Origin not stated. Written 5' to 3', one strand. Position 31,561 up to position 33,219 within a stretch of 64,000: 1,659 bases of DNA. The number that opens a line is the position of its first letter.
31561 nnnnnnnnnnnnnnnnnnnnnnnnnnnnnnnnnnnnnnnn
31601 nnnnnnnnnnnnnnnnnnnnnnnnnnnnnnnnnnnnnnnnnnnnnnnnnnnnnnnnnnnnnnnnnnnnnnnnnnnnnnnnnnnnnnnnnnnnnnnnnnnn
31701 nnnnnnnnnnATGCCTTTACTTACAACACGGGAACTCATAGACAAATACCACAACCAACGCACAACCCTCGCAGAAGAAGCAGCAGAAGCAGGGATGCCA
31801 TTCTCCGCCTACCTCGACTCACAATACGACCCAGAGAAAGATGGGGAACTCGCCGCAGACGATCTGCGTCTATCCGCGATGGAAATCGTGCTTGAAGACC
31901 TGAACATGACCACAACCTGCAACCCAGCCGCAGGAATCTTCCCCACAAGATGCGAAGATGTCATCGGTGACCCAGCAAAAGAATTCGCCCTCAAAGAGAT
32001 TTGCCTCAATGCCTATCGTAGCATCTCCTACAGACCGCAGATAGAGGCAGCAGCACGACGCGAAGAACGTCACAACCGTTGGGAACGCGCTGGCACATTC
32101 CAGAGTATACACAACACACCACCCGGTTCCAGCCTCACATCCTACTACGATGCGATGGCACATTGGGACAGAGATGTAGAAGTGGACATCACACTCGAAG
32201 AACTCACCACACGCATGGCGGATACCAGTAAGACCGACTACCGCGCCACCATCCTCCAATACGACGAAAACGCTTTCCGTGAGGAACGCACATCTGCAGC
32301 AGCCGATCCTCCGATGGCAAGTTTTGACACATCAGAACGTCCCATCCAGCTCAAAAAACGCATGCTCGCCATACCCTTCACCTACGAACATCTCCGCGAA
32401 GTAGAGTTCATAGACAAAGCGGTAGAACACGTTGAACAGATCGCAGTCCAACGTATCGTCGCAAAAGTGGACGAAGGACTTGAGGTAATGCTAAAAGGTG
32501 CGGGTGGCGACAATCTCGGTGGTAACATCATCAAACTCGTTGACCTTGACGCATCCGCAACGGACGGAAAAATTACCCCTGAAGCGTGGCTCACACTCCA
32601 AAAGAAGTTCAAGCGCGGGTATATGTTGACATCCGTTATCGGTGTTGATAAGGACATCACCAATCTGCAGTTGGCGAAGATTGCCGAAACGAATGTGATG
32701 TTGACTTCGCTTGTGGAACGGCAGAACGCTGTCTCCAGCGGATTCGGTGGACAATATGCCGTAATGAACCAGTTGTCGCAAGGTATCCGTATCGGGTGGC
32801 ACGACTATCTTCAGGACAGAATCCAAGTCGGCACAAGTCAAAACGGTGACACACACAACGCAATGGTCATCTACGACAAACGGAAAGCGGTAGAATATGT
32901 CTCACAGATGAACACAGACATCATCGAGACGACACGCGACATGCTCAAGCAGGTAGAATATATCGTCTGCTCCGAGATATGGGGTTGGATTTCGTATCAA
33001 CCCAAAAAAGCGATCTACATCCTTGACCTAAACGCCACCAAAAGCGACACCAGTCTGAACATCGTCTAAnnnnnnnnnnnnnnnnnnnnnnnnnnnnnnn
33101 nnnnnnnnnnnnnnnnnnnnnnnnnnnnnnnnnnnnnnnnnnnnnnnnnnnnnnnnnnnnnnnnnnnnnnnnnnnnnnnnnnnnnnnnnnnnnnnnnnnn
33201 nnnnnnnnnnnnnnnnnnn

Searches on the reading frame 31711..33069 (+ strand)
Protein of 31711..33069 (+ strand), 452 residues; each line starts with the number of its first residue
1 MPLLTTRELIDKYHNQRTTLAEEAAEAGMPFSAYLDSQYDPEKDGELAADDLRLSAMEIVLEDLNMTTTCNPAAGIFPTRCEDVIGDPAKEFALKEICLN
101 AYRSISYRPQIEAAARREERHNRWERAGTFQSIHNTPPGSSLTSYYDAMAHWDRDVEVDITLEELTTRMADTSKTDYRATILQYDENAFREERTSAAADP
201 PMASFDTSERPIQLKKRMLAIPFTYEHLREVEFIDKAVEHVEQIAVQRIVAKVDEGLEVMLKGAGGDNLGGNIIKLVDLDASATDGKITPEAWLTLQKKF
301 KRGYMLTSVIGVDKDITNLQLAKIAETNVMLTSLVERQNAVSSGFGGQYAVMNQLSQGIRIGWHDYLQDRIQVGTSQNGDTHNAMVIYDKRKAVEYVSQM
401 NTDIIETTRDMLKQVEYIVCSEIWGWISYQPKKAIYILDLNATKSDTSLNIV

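Call 17: search_protein_families(library=pfam, proteins=[window:31711-33069:+], max_evalue=0.00001)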
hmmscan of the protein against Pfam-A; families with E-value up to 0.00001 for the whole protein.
window:31711-33069:+ (452 aa): 0 families

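Call 25: search_protein_families(library=phrogs, proteins=[window:31711-33069:+], max_evalue=0.001)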
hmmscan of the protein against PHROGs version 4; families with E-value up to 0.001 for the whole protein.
window:31711-33069:+ (452 aa): 1 family
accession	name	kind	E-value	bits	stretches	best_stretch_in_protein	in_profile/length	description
phrog_3922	-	head and packaging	1.1e-13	52.2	1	158-425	102-345/362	major head protein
